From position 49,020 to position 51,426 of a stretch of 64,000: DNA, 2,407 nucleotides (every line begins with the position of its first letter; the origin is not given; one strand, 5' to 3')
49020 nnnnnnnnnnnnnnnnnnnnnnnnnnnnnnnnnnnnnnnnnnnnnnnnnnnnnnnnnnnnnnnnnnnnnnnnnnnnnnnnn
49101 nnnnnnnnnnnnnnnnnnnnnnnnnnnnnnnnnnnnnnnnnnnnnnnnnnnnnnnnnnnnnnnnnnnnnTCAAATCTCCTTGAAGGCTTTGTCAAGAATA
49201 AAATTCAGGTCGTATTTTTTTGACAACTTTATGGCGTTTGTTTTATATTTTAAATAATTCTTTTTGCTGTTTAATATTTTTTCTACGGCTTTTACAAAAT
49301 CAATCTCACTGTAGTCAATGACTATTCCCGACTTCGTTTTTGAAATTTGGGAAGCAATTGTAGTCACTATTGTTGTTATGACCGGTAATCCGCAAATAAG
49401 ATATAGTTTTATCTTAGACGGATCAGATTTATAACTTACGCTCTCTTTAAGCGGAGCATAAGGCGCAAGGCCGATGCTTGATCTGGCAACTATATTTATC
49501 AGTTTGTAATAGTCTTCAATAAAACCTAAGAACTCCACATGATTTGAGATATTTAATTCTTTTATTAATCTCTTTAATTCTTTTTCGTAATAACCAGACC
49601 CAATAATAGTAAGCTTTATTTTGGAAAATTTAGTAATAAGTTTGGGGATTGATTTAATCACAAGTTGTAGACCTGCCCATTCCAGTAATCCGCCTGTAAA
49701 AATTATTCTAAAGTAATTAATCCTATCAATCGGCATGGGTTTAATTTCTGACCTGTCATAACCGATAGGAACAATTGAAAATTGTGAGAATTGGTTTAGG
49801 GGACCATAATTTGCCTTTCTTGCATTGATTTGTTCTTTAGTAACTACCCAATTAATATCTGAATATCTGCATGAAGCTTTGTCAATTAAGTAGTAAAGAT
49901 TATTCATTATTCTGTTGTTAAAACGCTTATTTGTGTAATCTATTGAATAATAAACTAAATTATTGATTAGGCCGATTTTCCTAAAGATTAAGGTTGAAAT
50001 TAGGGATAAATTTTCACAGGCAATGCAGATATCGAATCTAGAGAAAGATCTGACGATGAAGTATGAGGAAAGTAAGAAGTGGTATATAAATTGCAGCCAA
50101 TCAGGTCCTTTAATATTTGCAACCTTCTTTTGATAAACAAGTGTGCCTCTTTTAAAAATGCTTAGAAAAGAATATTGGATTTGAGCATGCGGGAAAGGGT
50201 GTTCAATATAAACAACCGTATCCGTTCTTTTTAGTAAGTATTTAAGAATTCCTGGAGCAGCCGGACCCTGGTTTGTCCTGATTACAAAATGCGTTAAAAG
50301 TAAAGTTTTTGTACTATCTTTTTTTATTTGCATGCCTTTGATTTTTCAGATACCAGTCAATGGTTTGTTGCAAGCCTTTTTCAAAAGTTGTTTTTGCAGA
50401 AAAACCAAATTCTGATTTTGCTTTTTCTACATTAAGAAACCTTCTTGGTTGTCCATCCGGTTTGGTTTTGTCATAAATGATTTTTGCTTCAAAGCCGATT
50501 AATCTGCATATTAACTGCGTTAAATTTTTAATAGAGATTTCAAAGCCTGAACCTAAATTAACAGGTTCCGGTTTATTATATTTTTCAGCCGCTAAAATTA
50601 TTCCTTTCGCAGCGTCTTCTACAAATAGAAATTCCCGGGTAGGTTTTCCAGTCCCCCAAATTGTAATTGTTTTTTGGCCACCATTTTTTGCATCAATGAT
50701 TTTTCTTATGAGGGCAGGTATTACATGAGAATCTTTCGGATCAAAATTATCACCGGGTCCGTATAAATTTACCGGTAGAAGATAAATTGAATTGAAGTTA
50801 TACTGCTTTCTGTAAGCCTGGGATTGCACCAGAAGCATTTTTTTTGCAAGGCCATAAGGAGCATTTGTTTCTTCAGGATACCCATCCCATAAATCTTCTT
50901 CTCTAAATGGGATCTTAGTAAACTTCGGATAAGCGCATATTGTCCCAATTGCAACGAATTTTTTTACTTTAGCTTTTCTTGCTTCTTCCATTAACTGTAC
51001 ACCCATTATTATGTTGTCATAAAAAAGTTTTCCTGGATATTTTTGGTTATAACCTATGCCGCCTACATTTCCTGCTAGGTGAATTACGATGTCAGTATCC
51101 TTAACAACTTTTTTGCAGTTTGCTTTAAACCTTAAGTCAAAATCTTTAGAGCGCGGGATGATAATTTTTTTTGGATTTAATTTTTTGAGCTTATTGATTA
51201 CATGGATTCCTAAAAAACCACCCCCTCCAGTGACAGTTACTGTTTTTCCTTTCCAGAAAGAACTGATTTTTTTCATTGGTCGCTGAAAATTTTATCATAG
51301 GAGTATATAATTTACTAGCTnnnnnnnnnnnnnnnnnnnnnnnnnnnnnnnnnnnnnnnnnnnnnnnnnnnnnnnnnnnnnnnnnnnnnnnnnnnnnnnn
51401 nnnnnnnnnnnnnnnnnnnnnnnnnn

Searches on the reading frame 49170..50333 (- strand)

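Call 6: search_protein_families(library=pfam, proteins=[window:49170-50333:-])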
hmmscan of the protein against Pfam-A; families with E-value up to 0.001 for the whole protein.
window:49170-50333:- (387 aa): 2 families
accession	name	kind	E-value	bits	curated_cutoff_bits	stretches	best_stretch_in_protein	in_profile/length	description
PF00534.26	Glycos_transf_1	-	3.5e-20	72.7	26.4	1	208-369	16-171/172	Glycosyl transferases group 1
PF13692.12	Glyco_trans_1_4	-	8.5e-18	65.4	27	1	209-355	3-141/142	Glycosyl transferases group 1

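Call 7: search_protein_families(library=ncbifam, proteins=[window:49170-50333:-])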
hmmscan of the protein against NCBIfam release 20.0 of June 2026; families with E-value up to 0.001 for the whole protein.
window:49170-50333:- (387 aa): 16 families
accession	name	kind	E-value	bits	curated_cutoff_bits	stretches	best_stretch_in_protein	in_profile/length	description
NF050063.1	ProtGlycPglJ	equivalog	1.3e-09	37.8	500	1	219-385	206-361/363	N-acetylgalactosamine-N,N'-diacetylbacillosaminyl-diphospho-undecaprenol 4-alpha-N-acetylgalactosaminyltransferase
NF047880.1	glyco_SdgA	exception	1.3e-09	37.2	800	1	146-382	258-482/488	serine-aspartate repeat adhesin O-glycosyltransferase SdgA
TIGR04063.1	stp3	hypoth_equivalog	7.1e-09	35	442.05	1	211-283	217-294/397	TIGR04063 family PEP-CTERM/XrtA system glycosyltransferase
NF007326.0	PRK09814.2-3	equivalog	3.6e-08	32.9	420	1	267-387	230-343/349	beta-1,6-galactofuranosyltransferase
TIGR04157.1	glyco_rSAM_CFB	subfamily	4.2e-08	32.6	400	1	210-354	230-364/406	TIGR04157 family glycosyltransferase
NF041876.1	EPS_EpsE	equivalog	1.4e-07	31.1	400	1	180-363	183-368/389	exopolysaccharide biosynthesis GT4 family glycosyltransferase EpsE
NF046085.1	XrtY_assoc_Gly1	equivalog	1.9e-07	30.3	400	1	132-369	136-362/387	XrtY-associated glycosyltransferase XYAG1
TIGR03999.1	thiol_BshA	equivalog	1.1e-06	27.9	273.7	1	231-379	222-362/375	N-acetyl-alpha-D-glucosaminyl L-malate synthase BshA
NF041010.1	glycosy_Agl16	equivalog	1.2e-06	27.7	575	1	236-375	204-336/352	glycosylation protein Agl16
TIGR04005.1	wcaL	equivalog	7.4e-06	25.1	537.6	1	207-343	222-356/406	colanic acid biosynthesis glycosyltransferase WcaL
TIGR03088.1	stp2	hypoth_equivalog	1.4e-05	24.3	409.05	1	191-362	178-344/374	TIGR03088 family PEP-CTERM/XrtA system glycosyltransferase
NF038255.1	exopoly_VpsD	equivalog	2e-05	23.6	300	1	225-375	221-364/381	VpsD family glycosyltransferase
NF038295.1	EPS_HpsP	equivalog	0.00011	21.4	550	1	210-375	210-372/388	hormogonium polysaccharide biosynthesis glycosyltransferase HpsP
NF007323.0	PRK09814.1-2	equivalog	0.00051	19.2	529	1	304-375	245-313/327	beta-1,6-galactofuranosyltransferase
NF047881.1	glyco_SdgB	exception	0.00053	18.8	800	1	88-276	205-390/496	serine-aspartate repeat adhesin O-glycosyltransferase SdgB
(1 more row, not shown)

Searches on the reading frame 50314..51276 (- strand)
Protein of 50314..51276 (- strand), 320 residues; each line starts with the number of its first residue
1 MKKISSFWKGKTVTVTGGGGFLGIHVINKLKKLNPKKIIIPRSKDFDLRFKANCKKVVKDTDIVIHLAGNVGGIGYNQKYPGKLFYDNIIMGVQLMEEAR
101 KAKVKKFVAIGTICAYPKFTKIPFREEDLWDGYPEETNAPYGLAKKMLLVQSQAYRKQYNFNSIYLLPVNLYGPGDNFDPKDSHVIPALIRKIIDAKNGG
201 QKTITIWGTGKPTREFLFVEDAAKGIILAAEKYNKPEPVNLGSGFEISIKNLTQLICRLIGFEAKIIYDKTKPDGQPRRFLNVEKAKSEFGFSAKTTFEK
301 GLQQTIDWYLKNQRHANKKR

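Call 6: search_protein_families(library=pfam, proteins=[window:50314-51276:-])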
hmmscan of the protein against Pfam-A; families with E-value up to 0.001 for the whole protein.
window:50314-51276:- (320 aa): 5 families
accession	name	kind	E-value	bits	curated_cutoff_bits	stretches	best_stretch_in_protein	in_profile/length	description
PF01370.27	Epimerase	-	4.5e-53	180.6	20.9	1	13-242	1-240/240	NAD dependent epimerase/dehydratase family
PF16363.11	GDP_Man_Dehyd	-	2.8e-23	83.3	27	1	46-305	59-332/332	GDP-mannose 4,6 dehydratase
PF01073.25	3Beta_HSD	-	7.3e-10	38.8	22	1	47-237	53-236/280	3-beta hydroxysteroid dehydrogenase/isomerase family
PF02719.21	Polysacc_synt_2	-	1.2e-08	35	20.2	0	13-45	1-33/293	Polysaccharide biosynthesis protein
PF13460.12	NAD_binding_10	-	0.00071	19.9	27.2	0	47-120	47-106/184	NAD(P)H-binding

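Call 7: search_protein_families(library=ncbifam, proteins=[window:50314-51276:-])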
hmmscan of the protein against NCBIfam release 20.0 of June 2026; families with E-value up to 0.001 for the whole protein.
window:50314-51276:- (320 aa): 16 families
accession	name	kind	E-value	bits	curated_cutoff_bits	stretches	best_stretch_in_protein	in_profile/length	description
NF047922.1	GDPFucSynFcl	equivalog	6.2e-87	291.9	500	1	10-315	2-307/308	GDP-L-fucose synthase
TIGR01181.1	dTDP_gluc_dehyt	equivalog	1.3e-28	100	365.1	1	52-315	63-317/321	dTDP-glucose 4,6-dehydratase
TIGR04180.1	EDH_00030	hypoth_equivalog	4.9e-27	94.8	475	1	47-272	57-268/297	NAD-dependent 4,6-dehydratase LegB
TIGR01179.1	galE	equivalog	5e-23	81.5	262.3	1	58-314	66-330/332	UDP-glucose 4-epimerase GalE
NF007490.0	PRK10084.1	subfamily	1.1e-15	57.6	649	1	138-318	164-343/361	dTDP-glucose 4,6-dehydratase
NF011728.1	PRK15181.1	equivalog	1.1e-14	54.3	760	1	47-312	77-340/348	Vi polysaccharide biosynthesis UDP-N-acetylglucosaminuronic acid C-4 epimerase TviC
NF007956.0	PRK10675.1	subfamily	2.1e-14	53.4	394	1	41-312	52-332/338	UDP-glucose 4-epimerase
NF007582.0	PRK10217.1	equivalog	3.2e-11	42.9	698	1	133-315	152-337/355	dTDP-glucose 4,6-dehydratase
TIGR02622.1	CDP_4_6_dhtase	equivalog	2.7e-10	39.9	278.45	1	41-315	56-336/352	CDP-glucose 4,6-dehydratase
TIGR02197.1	heptose_epim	equivalog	1.9e-09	37.1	274.6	1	56-311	62-315/316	ADP-glyceromanno-heptose 6-epimerase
NF042422.1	oxyalk_red_OleD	equivalog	3.6e-09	36.4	580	1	13-232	3-217/329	2-alkyl-3-oxoalkanoate reductase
NF042423.1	oxyalk_red_Shew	equivalog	1.9e-08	33.8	580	1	11-248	9-239/331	2-alkyl-3-oxoalkanoate reductase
TIGR03466.1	HpnA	hypoth_equivalog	1.3e-06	27.6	367.65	0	12-115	2-116/327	hopanoid-associated sugar epimerase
TIGR01777.1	yfcH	hypoth_equivalog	2e-05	24.3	207.35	1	13-128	1-128/292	TIGR01777 family oxidoreductase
NF008872.0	PRK11908.1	equivalog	9.7e-05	21.5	294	0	137-316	145-342/349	bifunctional UDP-4-keto-pentose/UDP-xylose synthase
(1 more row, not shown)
